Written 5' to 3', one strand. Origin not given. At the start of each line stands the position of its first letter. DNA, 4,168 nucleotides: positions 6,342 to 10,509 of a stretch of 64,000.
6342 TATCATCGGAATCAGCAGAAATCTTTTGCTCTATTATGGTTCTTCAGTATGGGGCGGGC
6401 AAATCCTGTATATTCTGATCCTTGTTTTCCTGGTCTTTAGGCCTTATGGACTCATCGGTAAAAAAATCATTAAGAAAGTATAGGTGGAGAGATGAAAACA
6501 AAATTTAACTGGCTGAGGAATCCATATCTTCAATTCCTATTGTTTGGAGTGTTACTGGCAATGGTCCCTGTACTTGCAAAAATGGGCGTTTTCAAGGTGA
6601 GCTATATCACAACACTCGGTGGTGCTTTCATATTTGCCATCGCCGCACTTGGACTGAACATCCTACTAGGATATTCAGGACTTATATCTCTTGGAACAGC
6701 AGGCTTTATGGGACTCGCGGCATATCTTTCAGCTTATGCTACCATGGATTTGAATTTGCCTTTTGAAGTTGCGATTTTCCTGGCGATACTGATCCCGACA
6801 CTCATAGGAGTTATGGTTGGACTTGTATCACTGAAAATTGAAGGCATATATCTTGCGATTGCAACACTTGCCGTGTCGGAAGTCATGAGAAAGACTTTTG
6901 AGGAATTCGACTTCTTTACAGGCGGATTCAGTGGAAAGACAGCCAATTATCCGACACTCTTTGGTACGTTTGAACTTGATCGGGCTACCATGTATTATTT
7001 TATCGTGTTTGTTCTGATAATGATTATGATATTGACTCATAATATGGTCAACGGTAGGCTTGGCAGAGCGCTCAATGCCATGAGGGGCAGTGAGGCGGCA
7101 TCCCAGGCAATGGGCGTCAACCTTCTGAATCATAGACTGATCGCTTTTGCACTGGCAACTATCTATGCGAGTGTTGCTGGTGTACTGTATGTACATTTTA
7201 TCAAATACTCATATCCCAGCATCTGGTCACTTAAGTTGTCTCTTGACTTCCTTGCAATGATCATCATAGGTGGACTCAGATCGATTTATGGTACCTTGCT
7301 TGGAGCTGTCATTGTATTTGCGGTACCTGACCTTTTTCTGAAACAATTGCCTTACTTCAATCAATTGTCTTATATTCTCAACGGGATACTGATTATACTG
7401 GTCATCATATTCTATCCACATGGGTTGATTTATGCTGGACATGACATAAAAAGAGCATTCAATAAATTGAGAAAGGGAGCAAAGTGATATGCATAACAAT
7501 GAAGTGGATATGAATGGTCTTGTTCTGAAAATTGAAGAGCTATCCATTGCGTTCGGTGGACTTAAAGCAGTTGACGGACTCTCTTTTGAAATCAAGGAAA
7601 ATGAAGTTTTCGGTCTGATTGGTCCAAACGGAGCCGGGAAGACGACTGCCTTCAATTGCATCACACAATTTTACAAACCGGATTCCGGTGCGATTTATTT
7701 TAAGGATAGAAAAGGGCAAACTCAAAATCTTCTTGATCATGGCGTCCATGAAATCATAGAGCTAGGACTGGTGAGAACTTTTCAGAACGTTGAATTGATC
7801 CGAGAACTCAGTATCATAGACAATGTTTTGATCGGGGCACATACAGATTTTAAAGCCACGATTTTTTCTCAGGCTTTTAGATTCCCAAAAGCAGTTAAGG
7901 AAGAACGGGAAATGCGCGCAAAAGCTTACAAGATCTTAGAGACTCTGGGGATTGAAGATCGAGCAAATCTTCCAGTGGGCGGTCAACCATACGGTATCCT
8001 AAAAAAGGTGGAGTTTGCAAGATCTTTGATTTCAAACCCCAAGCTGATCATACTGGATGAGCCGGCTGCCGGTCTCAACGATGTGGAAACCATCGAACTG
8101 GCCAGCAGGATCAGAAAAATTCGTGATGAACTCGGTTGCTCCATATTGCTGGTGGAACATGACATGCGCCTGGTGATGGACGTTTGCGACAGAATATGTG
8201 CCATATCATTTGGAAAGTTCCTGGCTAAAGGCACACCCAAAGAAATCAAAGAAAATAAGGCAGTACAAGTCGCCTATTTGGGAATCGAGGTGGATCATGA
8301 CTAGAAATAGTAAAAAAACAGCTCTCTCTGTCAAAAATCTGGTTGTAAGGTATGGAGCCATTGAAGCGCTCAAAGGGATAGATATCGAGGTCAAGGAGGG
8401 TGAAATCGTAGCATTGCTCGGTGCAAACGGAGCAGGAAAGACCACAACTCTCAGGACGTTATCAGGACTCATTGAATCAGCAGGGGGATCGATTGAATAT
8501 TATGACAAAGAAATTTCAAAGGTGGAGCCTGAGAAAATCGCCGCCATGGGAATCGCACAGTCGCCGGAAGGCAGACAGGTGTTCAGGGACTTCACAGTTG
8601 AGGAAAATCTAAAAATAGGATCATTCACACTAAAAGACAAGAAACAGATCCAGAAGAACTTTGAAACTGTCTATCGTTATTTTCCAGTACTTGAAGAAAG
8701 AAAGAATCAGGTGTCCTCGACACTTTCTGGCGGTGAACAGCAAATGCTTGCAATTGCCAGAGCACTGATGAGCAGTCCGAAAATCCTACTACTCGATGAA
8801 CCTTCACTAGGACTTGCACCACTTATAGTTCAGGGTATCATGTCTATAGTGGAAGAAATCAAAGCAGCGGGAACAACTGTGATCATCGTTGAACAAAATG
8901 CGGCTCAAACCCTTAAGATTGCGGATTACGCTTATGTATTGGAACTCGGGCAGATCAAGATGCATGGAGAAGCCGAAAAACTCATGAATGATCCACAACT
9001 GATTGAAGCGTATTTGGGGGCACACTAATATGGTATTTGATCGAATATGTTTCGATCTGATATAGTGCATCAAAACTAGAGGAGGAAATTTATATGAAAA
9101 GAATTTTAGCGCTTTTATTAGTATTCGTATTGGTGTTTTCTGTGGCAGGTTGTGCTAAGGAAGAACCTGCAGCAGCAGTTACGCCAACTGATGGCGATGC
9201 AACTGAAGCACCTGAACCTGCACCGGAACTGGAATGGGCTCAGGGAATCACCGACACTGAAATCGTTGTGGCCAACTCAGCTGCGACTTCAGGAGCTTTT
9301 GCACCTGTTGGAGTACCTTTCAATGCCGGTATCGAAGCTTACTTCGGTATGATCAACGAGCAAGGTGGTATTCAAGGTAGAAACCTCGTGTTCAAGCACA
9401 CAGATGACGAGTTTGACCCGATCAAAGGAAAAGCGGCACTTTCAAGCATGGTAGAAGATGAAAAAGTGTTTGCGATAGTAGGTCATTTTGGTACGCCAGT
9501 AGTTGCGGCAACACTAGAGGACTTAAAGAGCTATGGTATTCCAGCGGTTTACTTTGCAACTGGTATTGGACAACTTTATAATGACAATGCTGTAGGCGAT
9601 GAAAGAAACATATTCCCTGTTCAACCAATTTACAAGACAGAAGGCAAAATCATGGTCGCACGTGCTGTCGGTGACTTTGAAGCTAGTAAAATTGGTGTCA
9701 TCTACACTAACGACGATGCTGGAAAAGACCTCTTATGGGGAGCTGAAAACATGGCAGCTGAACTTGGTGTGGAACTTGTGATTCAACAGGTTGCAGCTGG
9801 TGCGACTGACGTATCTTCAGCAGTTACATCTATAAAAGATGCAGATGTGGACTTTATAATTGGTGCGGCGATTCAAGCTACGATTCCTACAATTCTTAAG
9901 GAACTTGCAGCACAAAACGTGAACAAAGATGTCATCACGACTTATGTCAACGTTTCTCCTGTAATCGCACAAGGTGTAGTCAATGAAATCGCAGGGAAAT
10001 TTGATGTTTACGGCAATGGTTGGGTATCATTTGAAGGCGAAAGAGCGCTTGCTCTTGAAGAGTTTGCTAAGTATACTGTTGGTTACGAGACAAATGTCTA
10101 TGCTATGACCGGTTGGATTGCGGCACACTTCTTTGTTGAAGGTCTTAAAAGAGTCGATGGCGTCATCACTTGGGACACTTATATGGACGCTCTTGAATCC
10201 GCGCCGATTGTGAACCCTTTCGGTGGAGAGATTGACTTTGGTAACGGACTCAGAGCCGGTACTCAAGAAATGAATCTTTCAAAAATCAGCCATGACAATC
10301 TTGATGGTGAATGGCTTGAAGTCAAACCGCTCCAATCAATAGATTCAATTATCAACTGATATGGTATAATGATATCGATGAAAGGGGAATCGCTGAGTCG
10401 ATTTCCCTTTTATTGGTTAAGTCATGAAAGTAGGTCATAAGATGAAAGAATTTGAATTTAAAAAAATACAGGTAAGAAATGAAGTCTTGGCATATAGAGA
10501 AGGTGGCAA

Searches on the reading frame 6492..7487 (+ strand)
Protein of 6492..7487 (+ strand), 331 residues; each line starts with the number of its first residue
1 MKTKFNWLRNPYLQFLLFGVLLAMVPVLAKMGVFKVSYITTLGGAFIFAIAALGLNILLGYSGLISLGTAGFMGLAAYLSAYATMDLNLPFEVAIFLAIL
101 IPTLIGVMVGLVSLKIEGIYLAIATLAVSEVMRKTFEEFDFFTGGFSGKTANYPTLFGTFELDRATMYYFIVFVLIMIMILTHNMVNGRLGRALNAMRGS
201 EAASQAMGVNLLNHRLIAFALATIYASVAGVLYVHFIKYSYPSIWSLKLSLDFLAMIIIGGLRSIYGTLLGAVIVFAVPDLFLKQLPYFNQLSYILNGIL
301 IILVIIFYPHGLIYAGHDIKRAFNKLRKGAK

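Call 72: search_protein_families(library=pfam, proteins=[window:6492-7487:+], max_evalue=1e-8)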
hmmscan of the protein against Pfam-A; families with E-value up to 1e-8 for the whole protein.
window:6492-7487:+ (331 aa): 1 family
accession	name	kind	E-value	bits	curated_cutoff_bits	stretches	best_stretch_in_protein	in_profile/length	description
PF02653.21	BPD_transp_2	-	1.1e-38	133.4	26.8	1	40-304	4-268/269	Branched-chain amino acid transport system / permease component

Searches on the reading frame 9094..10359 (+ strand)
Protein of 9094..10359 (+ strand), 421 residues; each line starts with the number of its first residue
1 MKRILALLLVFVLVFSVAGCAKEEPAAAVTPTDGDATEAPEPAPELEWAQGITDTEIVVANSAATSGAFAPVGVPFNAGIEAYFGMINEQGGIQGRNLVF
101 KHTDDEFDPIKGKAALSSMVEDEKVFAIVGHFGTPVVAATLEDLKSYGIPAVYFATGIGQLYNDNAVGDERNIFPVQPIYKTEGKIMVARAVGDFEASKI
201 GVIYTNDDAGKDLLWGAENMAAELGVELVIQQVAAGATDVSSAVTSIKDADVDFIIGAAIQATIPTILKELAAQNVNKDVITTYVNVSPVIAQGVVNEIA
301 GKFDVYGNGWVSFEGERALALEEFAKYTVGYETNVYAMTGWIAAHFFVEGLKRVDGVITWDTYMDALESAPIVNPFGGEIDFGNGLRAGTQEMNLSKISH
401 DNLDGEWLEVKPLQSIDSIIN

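Call 22: search_protein_families(library=ncbifam, proteins=[window:9094-10359:+], max_evalue=0.00001)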
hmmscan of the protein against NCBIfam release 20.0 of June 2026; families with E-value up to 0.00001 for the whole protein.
window:9094-10359:+ (421 aa): 1 family
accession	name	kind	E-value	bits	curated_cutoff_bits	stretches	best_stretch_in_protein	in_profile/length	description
NF011933.0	PRK15404.1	subfamily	1.5e-10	40.7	477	1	51-277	21-243/370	high-affinity branched-chain amino acid ABC transporter substrate-binding protein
